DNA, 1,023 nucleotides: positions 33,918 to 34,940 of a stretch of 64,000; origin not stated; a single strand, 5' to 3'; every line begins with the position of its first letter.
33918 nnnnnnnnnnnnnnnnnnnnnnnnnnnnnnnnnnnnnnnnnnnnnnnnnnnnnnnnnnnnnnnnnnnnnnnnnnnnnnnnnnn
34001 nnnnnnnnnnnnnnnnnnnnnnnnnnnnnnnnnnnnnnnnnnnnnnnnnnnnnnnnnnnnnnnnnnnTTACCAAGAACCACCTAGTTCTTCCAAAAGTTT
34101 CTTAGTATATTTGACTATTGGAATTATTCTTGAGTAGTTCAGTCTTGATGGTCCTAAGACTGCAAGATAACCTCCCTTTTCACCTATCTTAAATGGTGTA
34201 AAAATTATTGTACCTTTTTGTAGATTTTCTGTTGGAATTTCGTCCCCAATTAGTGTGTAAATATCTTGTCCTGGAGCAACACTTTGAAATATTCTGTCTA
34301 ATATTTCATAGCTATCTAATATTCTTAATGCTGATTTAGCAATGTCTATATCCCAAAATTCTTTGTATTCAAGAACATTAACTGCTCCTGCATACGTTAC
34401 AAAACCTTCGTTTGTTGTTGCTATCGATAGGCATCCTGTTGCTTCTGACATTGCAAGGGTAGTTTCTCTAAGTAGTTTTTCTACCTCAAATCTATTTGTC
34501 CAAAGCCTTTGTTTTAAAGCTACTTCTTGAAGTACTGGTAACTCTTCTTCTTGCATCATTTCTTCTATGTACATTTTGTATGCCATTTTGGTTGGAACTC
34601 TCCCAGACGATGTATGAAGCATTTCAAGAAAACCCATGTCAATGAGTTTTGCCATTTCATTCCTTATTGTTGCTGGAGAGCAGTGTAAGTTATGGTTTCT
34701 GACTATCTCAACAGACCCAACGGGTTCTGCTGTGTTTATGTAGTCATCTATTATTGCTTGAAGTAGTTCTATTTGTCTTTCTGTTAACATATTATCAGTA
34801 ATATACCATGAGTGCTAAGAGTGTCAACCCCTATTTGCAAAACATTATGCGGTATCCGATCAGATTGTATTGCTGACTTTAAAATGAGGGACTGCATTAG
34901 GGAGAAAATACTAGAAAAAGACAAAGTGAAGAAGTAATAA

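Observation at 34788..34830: Perfect -35 promoter driving a leaderless hrcA-grpE-dnaK operon, with a half-degenerate CIRCE operator overlapping the -10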

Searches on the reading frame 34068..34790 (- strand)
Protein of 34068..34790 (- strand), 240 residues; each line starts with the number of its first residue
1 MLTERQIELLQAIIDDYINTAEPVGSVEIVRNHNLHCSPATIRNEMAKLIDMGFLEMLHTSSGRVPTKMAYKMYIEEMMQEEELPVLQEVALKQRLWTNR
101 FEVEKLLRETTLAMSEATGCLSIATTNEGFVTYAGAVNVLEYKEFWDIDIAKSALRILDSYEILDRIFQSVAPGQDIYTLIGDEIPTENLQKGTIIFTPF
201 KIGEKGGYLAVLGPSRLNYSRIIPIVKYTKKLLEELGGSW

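Call 5: search_protein_families(library=pfam, proteins=[window:34068-34790:-])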
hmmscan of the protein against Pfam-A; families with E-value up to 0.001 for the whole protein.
window:34068-34790:- (240 aa): 2 families
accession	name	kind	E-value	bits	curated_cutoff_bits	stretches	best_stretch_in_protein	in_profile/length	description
PF01628.27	HrcA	-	8.6e-17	62.3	22.2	1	77-223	64-215/215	HrcA protein C terminal domain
PF03444.21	HrcA_DNA-bdg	-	1.9e-06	27.9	21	1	1-73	1-72/79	Winged helix-turn-helix transcription repressor, HrcA DNA-binding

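Call 6: find_homologous_proteins(query=window:34068-34790:-)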
Query window:34068-34790:- (240 aa): 5381 proteins with E <= 0.001 among 5886 candidates; the best 120 are listed.
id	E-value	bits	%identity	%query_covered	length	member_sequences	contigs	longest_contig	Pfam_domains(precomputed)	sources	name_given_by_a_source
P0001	1.5e-141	488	92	100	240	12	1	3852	PF01628.28,PF03444.22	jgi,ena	-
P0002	6.9e-138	476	87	100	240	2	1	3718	PF01628.28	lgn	-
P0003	1.3e-136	471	88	100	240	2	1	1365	PF01628.28,PF03444.22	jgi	-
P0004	1.1e-135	468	88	100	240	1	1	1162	PF01628.28,PF03444.22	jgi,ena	-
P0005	3.3e-135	467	86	100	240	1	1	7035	PF01628.28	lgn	-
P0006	1.7e-134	465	85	100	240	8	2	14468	PF01628.28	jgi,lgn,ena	jgi:transcriptional regulator of heat shock response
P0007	3.8e-132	457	84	100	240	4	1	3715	PF01628.28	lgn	-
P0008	1.4e-131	455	84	100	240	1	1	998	PF01628.28,PF03444.22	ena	-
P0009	7.7e-131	453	83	100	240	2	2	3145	PF01628.28,PF03444.22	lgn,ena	-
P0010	2.5e-130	451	82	100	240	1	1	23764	PF01628.28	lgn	-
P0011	2.8e-130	451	85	100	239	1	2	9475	PF01628.28,PF03444.22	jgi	-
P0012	7.8e-130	449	83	100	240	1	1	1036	PF01628.28,PF03444.22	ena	-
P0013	7.9e-130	449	83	100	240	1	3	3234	PF01628.28,PF03444.22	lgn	-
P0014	1.2e-129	449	83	100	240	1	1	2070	PF01628.28,PF03444.22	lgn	-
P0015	1.2e-129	449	84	100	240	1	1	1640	PF01628.28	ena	-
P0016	1.5e-129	448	83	100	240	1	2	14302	PF01628.28,PF03444.22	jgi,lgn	-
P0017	5.5e-129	447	83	100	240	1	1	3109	PF01628.28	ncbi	-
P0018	1.2e-128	445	83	100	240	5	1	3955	PF01628.28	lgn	-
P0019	1.4e-128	445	82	100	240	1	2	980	PF01628.28,PF03444.22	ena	-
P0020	2.9e-128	444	83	100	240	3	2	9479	PF01628.28,PF03444.22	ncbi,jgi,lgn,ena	jgi:transcriptional regulator of heat shock response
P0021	2.1e-127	441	81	100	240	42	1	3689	PF01628.28,PF03444.22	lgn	-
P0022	9.2e-127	439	80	100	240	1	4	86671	PF01628.28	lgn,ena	-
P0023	8.5e-126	436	79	100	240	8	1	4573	PF01628.28,PF03444.22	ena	-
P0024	1.7e-125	435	79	100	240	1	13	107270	PF01628.28,PF03444.22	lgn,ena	-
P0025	2.0e-117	409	76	100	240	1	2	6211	PF01628.28,PF03444.22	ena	-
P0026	2.3e-117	408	75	100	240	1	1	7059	PF01628.28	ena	-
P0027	4.7e-117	407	75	100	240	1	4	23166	PF01628.28,PF03444.22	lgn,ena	-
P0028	4.9e-117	407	75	100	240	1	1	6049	PF01628.28,PF03444.22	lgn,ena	-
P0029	6.4e-117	407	77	100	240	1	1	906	PF01628.28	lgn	-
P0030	1.8e-116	406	73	100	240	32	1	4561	PF01628.28,PF03444.22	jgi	-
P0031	7.0e-116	404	73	100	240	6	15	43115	PF01628.28,PF03444.22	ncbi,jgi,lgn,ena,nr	ncbi:MAG TPA: hypothetical protein PKH50_01425 [bacterium]|jgi:transcriptional regulator of heat sho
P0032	1.8e-115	402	75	100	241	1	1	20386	PF01628.28,PF03444.22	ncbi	ncbi:hypothetical protein ACFLZ4_01545 [Patescibacteria group bacterium]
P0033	3.7e-115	401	73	100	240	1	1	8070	PF01628.28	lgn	-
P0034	7.3e-115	400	74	100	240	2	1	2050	PF01628.28,PF03444.22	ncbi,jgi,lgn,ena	ncbi:MAG: hypothetical protein ABIA11_01565 [Patescibacteria group bacterium]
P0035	4.4e-113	394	73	100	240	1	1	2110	PF01628.28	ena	-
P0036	6.6e-110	384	83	85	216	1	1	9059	PF01628.28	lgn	-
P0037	1.1e-108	380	88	81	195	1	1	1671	PF01628.28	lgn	-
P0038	3.1e-108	379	69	100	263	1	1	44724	PF01628.28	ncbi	-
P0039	2.1e-107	376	69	100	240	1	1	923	PF01628.28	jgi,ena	-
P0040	2.1e-107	376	69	100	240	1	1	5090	PF01628.28,PF03444.22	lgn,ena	-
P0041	3.9e-106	372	68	100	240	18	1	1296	PF01628.28,PF03444.22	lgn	-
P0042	1.3e-105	370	67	100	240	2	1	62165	PF01628.28,PF03444.22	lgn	-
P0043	1.8e-105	370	67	100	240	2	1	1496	PF01628.28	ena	-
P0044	1.9e-105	370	67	100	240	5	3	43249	PF01628.28,PF03444.22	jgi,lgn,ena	-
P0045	2.4e-104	366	67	100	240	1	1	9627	PF01628.28,PF03444.22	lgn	-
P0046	6.5e-104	364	66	100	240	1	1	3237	PF01628.28,PF03444.22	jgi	-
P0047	2.0e-103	363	67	100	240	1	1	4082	PF01628.28,PF03444.22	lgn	-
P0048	2.4e-102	359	82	81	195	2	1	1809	PF01628.28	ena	-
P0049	1.1e-101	357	67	100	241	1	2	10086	PF01628.28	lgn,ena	-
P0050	2.4e-101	356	66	100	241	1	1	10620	PF01628.28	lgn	-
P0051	4.1e-101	355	64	100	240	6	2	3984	PF01628.28,PF03444.22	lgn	-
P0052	5.6e-101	355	65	100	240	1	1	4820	PF01628.28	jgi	jgi:transcriptional regulator of heat shock response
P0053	2.9e-100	353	65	100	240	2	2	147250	PF01628.28,PF03444.22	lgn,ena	-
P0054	4.0e-100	352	61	100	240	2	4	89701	PF01628.28,PF03444.22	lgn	-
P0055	6.0e-100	352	65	100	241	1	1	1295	PF01628.28,PF03444.22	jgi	jgi:transcriptional regulator of heat shock response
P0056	9.8e-100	351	64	100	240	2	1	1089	PF01628.28,PF03444.22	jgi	jgi:transcriptional regulator of heat shock response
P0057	2.9e-99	349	64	100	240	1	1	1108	PF01628.28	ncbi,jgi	jgi:heat-inducible transcriptional repressor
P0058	1.1e-98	347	66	100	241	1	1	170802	PF01628.28,PF03444.22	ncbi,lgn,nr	ncbi:hypothetical protein JXA34_03800 [Patescibacteria group bacterium]|nr:hypothetical protein [Pat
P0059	2.0e-98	347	63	100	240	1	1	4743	PF01628.28,PF03444.22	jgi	jgi:transcriptional regulator of heat shock response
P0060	2.0e-98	347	63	100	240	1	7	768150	PF01628.28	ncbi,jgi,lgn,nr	ncbi:MAG: hypothetical protein KatS3mg101_0017 [Patescibacteria group bacterium]|nr:MAG: hypothetica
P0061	2.8e-98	346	63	100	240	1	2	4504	PF01628.28,PF03444.22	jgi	jgi:transcriptional regulator of heat shock response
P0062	5.6e-98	345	63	100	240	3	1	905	PF01628.28,PF03444.22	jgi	-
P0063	9.2e-98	344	61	100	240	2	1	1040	PF01628.28,PF03444.22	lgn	-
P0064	1.1e-97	344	63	100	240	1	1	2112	PF01628.28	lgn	-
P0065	1.1e-97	344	65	100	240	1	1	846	PF01628.28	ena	-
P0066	1.6e-97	344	63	100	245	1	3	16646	PF01628.28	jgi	jgi:transcriptional regulator of heat shock response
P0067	1.8e-97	343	63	100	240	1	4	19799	PF01628.28,PF03444.22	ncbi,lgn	-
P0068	9.1e-97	341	62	100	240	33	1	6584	PF01628.28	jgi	jgi:transcriptional regulator of heat shock response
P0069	9.8e-97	341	63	100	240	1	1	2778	PF01628.28,PF03444.22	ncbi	-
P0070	1.5e-96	340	60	100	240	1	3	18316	PF01628.28,PF03444.22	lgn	-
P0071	2.1e-96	340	60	100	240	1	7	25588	PF01628.28,PF03444.22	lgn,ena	-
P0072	4.3e-96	339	61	100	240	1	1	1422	PF01628.28,PF03444.22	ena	-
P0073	6.2e-96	338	63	100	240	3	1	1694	PF01628.28,PF03444.22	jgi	-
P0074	1.7e-95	337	60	100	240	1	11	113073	PF01628.28,PF03444.22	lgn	-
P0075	1.9e-95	337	60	100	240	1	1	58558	PF01628.28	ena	-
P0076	3.2e-95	336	60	100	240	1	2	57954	PF01628.28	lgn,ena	-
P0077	4.7e-95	336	63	100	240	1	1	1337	PF01628.28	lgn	-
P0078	5.8e-95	335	60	100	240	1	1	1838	PF01628.28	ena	-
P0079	9.0e-95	335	60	100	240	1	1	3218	PF01628.28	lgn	-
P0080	1.1e-94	334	63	100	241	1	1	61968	PF01628.28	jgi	jgi:heat-inducible transcriptional repressor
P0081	2.2e-94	333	60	100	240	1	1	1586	PF01628.28,PF03444.22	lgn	-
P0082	3.6e-94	333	61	100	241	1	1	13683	PF01628.28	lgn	-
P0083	4.1e-94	332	61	100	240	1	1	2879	PF01628.28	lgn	-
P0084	6.1e-94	332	58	100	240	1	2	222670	PF01628.28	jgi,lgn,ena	jgi:transcriptional regulator of heat shock response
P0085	7.8e-94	332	61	100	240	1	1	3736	PF01628.28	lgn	-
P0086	8.2e-94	331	60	100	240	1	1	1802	PF01628.28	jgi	jgi:transcriptional regulator of heat shock response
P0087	1.1e-93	331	60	100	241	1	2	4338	PF01628.28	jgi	jgi:transcriptional regulator of heat shock response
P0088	1.1e-93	331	60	100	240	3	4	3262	PF01628.28,PF03444.22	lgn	-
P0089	1.2e-93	331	60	100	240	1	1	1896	PF01628.28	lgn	-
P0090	1.6e-93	331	63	100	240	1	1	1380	PF01628.28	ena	-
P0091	2.1e-93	330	58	100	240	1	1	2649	PF01628.28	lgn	-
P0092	2.2e-93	330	60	100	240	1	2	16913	PF01628.28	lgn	-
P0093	2.8e-93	330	59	100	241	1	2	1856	PF01628.28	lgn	-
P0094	3.1e-93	330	61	100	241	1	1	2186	PF01628.28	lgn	-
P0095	5.6e-93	329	60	100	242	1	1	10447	PF01628.28,PF03444.22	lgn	-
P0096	7.2e-93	328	58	100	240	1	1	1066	PF01628.28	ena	-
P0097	1.5e-92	327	59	100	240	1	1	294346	PF01628.28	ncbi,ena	-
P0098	1.8e-92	327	59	100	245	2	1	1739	PF01628.28,PF03444.22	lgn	-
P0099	2.1e-92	327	58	100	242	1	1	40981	PF01628.28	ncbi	-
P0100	2.1e-92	327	60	100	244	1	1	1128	PF01628.28,PF03444.22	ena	-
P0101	2.4e-92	327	62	100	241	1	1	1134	PF01628.28,PF03444.22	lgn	-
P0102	2.9e-92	326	62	100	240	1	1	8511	PF01628.28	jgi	jgi:transcriptional regulator of heat shock response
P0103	5.9e-92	325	60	100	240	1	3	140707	PF01628.28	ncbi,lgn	-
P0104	7.4e-92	325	59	100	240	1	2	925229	PF01628.28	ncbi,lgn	-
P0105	8.6e-92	325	59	100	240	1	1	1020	PF01628.28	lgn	-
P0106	1.0e-91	325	58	100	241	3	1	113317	PF01628.28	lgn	-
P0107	1.3e-91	324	62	97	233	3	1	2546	PF01628.28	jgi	-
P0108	1.9e-91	324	60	100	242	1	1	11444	PF01628.28,PF03444.22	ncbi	-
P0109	2.1e-91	324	61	100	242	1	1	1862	PF01628.28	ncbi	-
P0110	2.1e-91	324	60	100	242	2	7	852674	PF01628.28,PF03444.22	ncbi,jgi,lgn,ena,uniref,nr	ncbi:hypothetical protein A2415_05190 [candidate division WWE3 bacterium RIFOXYC1_FULL_39_7]|uniref:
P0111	2.2e-91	324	59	100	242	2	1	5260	PF01628.28,PF03444.22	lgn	-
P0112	3.2e-91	323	60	100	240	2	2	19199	PF01628.28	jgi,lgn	jgi:heat-inducible transcriptional repressor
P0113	3.3e-91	323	59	100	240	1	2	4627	PF01628.28,PF03444.22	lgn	-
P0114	3.9e-91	323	57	100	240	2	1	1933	PF01628.28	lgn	-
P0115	4.2e-91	323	61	100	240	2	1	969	PF01628.28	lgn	-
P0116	4.5e-91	323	57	100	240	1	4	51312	PF01628.28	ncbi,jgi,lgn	-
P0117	4.8e-91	322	59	100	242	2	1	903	PF01628.28,PF03444.22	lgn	-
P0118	5.1e-91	322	58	100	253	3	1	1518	PF01628.28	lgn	-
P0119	5.2e-91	322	59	100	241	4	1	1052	PF01628.28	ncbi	-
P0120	5.8e-91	322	58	100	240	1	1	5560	PF01628.28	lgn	-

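Call 9: find_related_loci(query=A1, collection=genome_contigs, flank=3000)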
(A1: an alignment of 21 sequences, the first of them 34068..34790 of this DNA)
Query A1 (240 aa) in genome_contigs; peptide patterns used: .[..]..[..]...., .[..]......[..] (x = any residue, [..] = any of these).
600 stretches matched a pattern (row limit reached: there are more); 599 encode a relative of the query (tblastn E <= 1e-3); the best 80 are kept; 80 distinct loci.
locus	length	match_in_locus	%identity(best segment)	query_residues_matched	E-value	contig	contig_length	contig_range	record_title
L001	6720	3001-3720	60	1-240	5e-90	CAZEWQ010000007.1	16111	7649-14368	MAG TPA_asm: uncultured Candidatus Saccharibacteria bacterium isolate SRP104257_co1_380 genome assembly, contig: NODE_22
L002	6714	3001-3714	51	1-238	3e-85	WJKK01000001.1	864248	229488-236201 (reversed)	MAG: candidate division WWE3 bacterium isolate Bin_101 k141_320412, whole genome shotgun sequence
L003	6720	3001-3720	51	2-240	5e-84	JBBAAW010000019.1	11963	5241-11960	MAG: Patescibacteria group bacterium isolate SO_2017_GW3_51 scaffold_2683_c1_OW296A_2017, whole genome shotgun sequence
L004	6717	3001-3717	48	2-240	2e-76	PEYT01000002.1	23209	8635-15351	MAG: candidate division WWE3 bacterium CG08_land_8_20_14_0_20_40_13 CG08_land_8_20_14_0.20_scaffold_1197_c, whole genome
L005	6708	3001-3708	44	2-237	6e-69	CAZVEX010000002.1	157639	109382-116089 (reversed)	MAG TPA_asm: uncultured Gammaproteobacteria bacterium isolate binchicken_co38_210 genome assembly, contig: NODE_248_leng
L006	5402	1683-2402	44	2-240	6e-68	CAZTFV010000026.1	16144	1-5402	MAG TPA_asm: uncultured Gammaproteobacteria bacterium isolate SRP269290_co1_791 genome assembly, contig: NODE_4849_lengt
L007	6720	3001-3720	44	2-240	1e-67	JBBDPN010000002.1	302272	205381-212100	MAG: Candidatus Woykebacteria bacterium isolate LejiaB_43_27 Lejia_B_33_length_302272_cov_16, whole genome shotgun seque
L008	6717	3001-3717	43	2-239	1e-67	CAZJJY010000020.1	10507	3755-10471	MAG TPA_asm: uncultured Gammaproteobacteria bacterium isolate binchicken_co243_270 genome assembly, contig: NODE_5711_le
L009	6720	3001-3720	45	2-240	6e-67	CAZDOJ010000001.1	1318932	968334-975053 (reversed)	MAG TPA_asm: uncultured Gammaproteobacteria bacterium isolate SRP292972_co3_93 genome assembly, contig: NODE_1_length_13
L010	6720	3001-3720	45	2-240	3e-67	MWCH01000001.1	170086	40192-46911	MAG: Microgenomates group bacterium ADurb.Bin219 BWY24_contig000001, whole genome shotgun sequence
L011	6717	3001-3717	43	2-240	8e-67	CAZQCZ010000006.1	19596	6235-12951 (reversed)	MAG TPA_asm: uncultured Candidatus Saccharibacteria bacterium isolate SRP098346_co1_87 genome assembly, contig: NODE_270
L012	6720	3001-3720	45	2-240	8e-67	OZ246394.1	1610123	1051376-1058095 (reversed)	MAG: uncultured Gammaproteobacteria bacterium isolate SRP292972_co1_11 genome assembly, chromosome: 1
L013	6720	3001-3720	43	2-240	7e-67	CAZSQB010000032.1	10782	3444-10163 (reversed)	MAG TPA_asm: uncultured Gammaproteobacteria bacterium isolate SRP269290_co3_983 genome assembly, contig: NODE_7657_lengt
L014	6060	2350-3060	43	2-237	4e-66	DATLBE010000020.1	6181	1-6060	MAG TPA_asm: Nevskiaceae bacterium isolate SMAG_U14290 k141_2689048, whole genome shotgun sequence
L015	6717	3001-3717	43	2-240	1e-65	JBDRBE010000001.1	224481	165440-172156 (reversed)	MAG: Candidatus Levyibacteriota bacterium isolate MEGAHIT-group-1.104 k141_4443064, whole genome shotgun sequence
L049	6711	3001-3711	39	2-240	2e-57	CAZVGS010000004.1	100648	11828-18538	MAG TPA_asm: uncultured Gammaproteobacteria bacterium isolate binchicken_co16_182 genome assembly, contig: NODE_347_leng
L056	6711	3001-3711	38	2-240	8e-55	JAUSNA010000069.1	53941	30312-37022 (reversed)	MAG: Candidatus Levyibacteriota bacterium isolate E19_metabat.bin.104 E19_k141_378344, whole genome shotgun sequence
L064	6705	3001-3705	37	2-236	4e-53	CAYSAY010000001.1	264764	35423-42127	MAG TPA_asm: uncultured Gammaproteobacteria bacterium isolate ERP113451_co1_283 genome assembly, contig: NODE_7_length_2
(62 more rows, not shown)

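Call 13: find_related_loci(query=window:34068-34790:-, collection=metagenome_contigs, flank=2500)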
Query window:34068-34790:- (240 aa) in metagenome_contigs; peptide patterns used: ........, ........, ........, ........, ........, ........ (x = any residue, [..] = any of these).
122 stretches matched a pattern; 43 encode a relative of the query (tblastn E <= 1e-3); 43 distinct loci.
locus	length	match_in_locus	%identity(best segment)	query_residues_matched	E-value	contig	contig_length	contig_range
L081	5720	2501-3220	100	1-240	4e-162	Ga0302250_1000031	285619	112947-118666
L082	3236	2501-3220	92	1-240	3e-155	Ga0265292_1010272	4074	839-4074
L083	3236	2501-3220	92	1-240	8e-156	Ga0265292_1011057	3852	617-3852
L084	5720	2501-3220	88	1-240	6e-147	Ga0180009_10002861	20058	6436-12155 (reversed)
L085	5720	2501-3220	80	1-240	1e-137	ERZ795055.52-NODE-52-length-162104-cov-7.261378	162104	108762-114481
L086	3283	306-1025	80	1-240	8e-142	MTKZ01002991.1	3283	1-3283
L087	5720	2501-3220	80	1-240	6e-137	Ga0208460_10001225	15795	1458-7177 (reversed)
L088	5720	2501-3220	79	1-240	1e-135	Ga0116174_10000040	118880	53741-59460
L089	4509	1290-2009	79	1-240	2e-137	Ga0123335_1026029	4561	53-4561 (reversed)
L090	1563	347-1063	74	1-239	3e-134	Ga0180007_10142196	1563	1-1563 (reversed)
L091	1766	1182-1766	89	1-195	2e-118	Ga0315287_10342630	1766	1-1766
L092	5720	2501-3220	78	1-240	4e-135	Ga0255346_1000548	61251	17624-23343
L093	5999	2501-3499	47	2-231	9e-33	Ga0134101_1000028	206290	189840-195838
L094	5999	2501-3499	47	2-231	9e-33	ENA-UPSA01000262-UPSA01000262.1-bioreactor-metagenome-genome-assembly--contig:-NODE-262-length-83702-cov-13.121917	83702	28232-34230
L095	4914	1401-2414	44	1-235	2e-32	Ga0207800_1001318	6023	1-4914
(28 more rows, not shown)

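Call 24: search_solved_structures(query=window:34068-34790:-, max_evalue=0.01, show_alignments=2)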
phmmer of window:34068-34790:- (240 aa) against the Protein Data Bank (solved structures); distinct sequences matched with E-value up to 0.01: 1.
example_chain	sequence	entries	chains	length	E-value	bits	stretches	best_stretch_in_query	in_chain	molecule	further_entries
1stz_A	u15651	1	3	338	1.9e-14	57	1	2-81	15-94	Heat-inducible transcription repressor hrcA homolog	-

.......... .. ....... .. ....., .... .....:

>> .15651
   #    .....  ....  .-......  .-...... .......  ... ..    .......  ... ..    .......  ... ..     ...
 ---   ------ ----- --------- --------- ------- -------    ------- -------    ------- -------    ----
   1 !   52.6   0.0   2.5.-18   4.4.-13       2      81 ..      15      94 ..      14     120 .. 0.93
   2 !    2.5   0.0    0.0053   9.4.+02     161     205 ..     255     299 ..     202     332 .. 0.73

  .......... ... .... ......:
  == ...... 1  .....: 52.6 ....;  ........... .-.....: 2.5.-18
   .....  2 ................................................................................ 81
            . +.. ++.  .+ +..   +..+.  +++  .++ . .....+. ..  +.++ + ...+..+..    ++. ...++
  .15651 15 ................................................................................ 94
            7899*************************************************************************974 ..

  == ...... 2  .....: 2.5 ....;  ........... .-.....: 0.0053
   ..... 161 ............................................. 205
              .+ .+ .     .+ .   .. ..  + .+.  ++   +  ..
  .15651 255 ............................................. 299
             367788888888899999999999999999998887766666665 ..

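Call 33: predict_structure(alignment_id=A1)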
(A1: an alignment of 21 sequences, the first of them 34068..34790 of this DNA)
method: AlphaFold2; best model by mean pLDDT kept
length: 240 residues; sequences in the alignment: 21
mean_pLDDT: 89.4   pTM: 0.85
mean pLDDT of the five models: 89.4, 82.1, 80.2, 72.7, 72.5
residues with pLDDT >= 90: 144; 70-90: 89; 50-70: 6; < 50: 1
segments of 3 or more residues with pLDDT < 50: none
pLDDT, mean of each block of 10 residues (from residue 1): 91 92 89 89 94 84 86 90 83 83 90 94 94 87 88 88 93 88 91 94 91 92 94 79
secondary structure, 60 per line:
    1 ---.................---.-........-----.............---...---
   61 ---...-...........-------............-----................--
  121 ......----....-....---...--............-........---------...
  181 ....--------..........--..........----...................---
elements in order: H4-20 H26-33 H39-51 E55-57 E64-66 H68-78 H86-97 H103-118 E121-126 E131-134 H136-139 H148-159 H161-168 E178-181 E193-202 E205-214 H219-237
